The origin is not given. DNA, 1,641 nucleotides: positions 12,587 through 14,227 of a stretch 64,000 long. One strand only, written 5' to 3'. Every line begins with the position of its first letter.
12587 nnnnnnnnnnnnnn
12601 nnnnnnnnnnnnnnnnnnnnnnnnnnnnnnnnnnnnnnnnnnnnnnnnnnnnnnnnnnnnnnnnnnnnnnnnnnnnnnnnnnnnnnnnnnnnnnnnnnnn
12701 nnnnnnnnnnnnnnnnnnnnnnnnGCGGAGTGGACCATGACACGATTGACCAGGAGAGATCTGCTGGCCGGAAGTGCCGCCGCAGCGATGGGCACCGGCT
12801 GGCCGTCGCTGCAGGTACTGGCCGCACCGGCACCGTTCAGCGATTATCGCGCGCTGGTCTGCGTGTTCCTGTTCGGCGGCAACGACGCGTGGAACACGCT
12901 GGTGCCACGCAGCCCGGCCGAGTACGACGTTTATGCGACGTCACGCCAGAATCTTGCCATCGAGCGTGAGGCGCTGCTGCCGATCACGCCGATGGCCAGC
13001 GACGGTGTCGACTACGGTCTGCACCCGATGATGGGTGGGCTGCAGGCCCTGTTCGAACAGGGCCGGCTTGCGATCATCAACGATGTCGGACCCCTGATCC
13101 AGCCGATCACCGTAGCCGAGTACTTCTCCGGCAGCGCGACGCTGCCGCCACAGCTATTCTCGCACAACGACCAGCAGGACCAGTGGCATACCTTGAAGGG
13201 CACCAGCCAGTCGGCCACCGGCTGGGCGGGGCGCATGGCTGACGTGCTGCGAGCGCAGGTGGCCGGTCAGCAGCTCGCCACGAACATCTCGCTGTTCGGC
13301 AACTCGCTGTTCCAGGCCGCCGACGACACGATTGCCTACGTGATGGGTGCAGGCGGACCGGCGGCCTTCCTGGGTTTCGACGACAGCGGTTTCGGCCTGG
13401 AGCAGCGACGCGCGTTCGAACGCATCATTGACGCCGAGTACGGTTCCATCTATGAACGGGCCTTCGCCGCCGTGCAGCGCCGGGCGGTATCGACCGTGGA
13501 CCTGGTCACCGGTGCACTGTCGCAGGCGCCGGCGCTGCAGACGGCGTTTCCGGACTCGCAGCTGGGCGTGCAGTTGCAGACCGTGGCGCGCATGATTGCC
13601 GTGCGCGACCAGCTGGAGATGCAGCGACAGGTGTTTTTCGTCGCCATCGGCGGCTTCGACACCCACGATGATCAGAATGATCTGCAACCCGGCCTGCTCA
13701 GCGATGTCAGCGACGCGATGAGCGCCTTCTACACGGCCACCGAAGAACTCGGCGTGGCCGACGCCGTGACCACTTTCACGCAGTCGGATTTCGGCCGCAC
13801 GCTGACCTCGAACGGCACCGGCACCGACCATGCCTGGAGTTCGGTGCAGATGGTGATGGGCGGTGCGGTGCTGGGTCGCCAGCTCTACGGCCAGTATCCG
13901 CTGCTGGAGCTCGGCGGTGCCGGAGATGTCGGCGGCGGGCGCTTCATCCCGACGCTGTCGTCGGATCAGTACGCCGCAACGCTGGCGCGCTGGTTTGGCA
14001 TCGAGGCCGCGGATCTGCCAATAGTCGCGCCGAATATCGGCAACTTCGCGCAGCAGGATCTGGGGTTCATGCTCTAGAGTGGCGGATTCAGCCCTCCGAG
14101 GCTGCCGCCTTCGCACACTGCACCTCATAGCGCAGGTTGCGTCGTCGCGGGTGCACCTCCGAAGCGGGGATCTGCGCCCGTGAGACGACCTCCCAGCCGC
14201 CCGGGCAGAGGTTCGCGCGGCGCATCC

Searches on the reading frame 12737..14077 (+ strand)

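Call 42: search_protein_families(library=pfam, proteins=[window:12737-14077:+])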
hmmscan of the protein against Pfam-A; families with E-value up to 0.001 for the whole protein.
window:12737-14077:+ (446 aa): 1 family
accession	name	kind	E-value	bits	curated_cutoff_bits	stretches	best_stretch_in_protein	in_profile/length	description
PF07394.17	DUF1501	-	2.6e-34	119.5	27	1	38-391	2-340/390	Protein of unknown function (DUF1501)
